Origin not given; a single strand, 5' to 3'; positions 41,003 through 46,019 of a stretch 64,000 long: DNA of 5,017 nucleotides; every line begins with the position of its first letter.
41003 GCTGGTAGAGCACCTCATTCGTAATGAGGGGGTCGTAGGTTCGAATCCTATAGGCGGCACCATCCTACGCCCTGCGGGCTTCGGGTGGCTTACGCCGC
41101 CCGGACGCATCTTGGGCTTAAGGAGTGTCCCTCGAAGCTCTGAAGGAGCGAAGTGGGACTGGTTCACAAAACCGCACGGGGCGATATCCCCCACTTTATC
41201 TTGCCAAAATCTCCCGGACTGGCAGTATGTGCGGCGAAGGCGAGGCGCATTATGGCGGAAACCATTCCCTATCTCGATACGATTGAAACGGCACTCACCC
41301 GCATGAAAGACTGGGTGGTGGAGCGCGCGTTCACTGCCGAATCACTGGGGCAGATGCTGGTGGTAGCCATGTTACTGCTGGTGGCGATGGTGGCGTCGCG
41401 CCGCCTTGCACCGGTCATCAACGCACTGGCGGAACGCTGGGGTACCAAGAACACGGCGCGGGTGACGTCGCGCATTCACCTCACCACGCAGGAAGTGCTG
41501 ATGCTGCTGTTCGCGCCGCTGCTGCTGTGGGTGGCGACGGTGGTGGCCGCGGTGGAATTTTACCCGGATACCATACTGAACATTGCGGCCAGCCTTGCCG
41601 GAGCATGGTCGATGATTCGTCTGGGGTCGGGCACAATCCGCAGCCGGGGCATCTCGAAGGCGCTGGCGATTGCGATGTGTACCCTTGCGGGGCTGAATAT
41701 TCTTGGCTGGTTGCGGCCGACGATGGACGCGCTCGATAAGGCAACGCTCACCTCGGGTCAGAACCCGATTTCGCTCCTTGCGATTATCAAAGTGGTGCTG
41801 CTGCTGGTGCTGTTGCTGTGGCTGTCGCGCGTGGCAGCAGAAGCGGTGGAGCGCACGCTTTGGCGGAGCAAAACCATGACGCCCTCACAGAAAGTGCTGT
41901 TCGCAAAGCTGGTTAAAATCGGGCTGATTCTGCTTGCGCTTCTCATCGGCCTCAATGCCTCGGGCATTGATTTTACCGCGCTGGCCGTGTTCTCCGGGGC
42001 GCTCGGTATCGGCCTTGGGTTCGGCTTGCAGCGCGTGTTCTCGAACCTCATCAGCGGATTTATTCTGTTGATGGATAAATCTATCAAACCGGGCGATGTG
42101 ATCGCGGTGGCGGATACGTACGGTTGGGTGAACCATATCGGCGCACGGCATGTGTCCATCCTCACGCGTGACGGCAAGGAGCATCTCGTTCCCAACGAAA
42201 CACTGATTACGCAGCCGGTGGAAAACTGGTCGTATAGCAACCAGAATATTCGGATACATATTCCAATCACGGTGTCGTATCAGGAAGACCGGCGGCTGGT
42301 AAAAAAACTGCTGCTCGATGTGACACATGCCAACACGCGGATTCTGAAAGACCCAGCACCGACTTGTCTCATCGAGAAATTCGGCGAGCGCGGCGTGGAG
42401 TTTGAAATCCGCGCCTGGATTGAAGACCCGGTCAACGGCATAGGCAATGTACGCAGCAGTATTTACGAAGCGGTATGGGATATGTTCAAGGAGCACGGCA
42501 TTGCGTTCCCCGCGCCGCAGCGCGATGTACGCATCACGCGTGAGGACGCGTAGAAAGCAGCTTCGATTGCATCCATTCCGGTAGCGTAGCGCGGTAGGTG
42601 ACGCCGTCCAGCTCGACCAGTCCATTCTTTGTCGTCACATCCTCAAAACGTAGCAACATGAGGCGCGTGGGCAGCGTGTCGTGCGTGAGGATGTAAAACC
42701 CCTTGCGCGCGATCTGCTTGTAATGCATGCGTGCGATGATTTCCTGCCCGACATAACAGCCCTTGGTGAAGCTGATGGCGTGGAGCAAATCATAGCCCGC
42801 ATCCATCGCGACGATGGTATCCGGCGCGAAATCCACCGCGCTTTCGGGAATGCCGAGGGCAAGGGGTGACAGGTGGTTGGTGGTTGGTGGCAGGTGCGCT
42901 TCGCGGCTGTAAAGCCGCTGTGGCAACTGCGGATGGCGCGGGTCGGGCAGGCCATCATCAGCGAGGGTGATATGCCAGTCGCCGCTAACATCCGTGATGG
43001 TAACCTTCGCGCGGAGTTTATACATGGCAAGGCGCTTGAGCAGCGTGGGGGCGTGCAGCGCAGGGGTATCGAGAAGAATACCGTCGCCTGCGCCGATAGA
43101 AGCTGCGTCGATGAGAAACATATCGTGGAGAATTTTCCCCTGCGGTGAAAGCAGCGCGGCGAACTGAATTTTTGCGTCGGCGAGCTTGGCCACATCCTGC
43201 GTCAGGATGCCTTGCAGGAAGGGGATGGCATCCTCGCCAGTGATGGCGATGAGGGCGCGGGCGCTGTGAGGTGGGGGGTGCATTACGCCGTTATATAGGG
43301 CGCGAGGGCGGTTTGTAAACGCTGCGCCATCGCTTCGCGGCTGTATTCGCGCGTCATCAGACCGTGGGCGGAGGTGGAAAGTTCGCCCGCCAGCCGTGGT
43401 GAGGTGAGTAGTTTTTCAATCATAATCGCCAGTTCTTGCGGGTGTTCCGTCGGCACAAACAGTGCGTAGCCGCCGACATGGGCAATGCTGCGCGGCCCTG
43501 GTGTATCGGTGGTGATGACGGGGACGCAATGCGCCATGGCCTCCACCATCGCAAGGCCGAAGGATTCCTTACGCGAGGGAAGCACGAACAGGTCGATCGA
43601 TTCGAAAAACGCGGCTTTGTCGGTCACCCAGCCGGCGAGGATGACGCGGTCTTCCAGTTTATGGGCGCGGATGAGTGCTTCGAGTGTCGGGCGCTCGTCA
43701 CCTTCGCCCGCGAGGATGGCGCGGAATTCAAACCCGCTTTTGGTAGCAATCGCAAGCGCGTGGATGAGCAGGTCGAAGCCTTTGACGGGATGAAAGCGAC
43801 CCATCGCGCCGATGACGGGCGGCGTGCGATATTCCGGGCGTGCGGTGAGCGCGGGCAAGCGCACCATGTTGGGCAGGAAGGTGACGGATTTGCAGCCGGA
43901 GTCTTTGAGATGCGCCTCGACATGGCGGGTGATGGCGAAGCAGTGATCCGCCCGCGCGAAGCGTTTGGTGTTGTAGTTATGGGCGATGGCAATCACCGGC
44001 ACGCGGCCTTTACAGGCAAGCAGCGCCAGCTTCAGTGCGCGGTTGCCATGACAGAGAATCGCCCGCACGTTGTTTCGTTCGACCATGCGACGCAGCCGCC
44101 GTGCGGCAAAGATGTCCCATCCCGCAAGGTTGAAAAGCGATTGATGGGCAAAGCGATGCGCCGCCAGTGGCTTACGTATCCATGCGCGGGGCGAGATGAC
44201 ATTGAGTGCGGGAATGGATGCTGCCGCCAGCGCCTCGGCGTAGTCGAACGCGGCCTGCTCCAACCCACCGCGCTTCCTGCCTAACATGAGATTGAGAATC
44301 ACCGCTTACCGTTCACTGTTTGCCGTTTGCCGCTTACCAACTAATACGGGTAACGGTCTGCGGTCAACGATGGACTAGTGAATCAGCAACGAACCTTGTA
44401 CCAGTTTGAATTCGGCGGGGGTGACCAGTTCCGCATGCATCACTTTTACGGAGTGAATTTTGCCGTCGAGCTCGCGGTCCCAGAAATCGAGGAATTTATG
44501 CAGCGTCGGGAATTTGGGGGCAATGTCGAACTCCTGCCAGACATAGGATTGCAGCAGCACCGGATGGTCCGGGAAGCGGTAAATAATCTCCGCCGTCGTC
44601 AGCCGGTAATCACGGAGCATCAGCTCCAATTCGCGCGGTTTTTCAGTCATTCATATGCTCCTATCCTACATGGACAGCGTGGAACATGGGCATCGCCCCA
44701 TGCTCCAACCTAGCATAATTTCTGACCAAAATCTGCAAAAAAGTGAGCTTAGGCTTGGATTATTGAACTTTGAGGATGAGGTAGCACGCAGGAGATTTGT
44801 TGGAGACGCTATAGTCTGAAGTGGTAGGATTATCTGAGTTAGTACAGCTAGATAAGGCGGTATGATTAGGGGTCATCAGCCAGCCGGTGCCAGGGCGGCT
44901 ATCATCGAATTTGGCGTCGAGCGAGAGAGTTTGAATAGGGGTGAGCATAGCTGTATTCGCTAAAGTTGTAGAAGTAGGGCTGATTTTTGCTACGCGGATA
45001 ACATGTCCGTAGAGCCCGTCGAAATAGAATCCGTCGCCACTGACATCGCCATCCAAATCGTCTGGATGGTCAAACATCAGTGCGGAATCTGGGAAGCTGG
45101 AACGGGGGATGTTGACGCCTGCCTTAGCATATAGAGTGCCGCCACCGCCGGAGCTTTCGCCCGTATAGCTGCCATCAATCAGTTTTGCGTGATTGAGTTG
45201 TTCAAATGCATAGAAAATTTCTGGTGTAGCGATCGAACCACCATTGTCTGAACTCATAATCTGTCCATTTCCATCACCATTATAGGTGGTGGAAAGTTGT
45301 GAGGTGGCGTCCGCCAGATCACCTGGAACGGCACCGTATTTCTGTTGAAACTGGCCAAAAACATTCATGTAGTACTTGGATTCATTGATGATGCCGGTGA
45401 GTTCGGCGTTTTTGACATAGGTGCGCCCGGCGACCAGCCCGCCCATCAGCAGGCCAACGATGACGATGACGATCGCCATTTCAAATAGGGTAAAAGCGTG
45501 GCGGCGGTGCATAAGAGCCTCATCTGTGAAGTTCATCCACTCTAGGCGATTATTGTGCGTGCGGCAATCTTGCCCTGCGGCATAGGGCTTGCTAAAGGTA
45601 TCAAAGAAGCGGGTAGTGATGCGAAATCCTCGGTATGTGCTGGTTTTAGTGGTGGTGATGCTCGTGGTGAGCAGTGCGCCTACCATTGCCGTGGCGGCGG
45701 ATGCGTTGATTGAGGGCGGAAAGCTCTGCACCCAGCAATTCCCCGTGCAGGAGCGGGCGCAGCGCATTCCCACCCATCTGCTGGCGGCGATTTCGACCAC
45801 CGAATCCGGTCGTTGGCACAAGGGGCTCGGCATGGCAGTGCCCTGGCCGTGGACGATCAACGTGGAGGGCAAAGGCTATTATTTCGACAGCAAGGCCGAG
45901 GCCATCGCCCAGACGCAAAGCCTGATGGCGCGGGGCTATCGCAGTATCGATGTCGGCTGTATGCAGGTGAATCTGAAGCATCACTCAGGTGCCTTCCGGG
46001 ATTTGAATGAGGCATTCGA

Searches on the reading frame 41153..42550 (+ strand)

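Call 61: search_protein_families(library=pfam, proteins=[window:41153-42550:+], max_evalue=0.001)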
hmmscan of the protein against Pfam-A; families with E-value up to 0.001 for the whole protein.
window:41153-42550:+ (466 aa): 3 families
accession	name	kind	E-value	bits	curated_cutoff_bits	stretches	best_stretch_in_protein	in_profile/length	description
PF00924.24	MS_channel_2nd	-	1.9e-19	69.9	20.2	1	295-360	2-67/68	Mechanosensitive ion channel, beta-domain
PF21082.3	MS_channel_3rd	-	1.1e-13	51.8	21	1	370-452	3-88/88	Mechanosensitive ion channel MscS, C-terminal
PF21088.3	MS_channel_1st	-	1.5e-05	25.3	23.1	1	252-293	1-42/42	Mechanosensitive ion channel, transmembrane helices 2/3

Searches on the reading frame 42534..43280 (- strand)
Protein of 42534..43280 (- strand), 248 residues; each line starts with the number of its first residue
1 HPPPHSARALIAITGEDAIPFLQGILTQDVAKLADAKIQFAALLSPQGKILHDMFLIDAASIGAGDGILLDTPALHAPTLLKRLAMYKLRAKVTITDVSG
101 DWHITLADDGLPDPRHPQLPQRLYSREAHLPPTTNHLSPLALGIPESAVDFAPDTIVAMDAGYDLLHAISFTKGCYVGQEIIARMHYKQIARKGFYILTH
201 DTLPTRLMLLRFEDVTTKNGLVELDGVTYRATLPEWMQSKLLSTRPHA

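Call 61: search_protein_families(library=pfam, proteins=[window:42534-43280:-], max_evalue=0.001)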
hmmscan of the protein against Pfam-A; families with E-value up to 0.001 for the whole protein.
window:42534-43280:- (248 aa): 1 family
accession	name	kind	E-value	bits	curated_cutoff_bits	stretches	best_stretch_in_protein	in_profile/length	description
PF01571.26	GCV_T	-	8.7e-07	28.9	25.6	1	7-103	47-139/255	Aminomethyltransferase folate-binding domain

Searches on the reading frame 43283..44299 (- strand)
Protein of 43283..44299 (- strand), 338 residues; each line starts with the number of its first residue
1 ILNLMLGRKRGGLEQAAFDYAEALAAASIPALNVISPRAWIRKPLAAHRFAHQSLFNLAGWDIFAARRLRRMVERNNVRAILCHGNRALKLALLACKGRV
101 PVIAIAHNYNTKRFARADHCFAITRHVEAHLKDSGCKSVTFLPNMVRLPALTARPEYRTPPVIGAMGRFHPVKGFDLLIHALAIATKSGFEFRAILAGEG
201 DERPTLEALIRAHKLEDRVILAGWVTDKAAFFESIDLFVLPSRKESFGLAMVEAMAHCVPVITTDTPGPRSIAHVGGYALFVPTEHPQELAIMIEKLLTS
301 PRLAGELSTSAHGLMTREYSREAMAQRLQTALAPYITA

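Call 61: search_protein_families(library=pfam, proteins=[window:43283-44299:-], max_evalue=0.001)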
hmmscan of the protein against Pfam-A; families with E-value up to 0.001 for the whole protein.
window:43283-44299:- (338 aa): 4 families
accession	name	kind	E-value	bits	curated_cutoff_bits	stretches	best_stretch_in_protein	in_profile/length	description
PF00534.26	Glycos_transf_1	-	2.7e-33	115.4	26.4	1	157-308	12-166/172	Glycosyl transferases group 1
PF13692.12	Glyco_trans_1_4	-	1.2e-32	113.6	27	1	161-299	2-141/142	Glycosyl transferases group 1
PF20706.3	GT4-conflict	-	2e-10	40.6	26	1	115-268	145-315/385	Family 4 Glycosyltransferase in conflict systems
PF13439.12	Glyco_transf_4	-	2.8e-09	37.7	28.5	1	11-146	2-166/170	Glycosyltransferase Family 4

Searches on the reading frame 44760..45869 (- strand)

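Call 61: search_protein_families(library=pfam, proteins=[window:44760-45869:-], max_evalue=0.001)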
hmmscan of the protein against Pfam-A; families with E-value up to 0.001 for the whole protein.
window:44760-45869:- (369 aa): 1 family
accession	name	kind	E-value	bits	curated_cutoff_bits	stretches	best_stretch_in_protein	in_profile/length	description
PF07963.17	N_methyl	-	1.1e-05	25.2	21.2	1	120-145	1-26/27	Prokaryotic N-terminal methylation motif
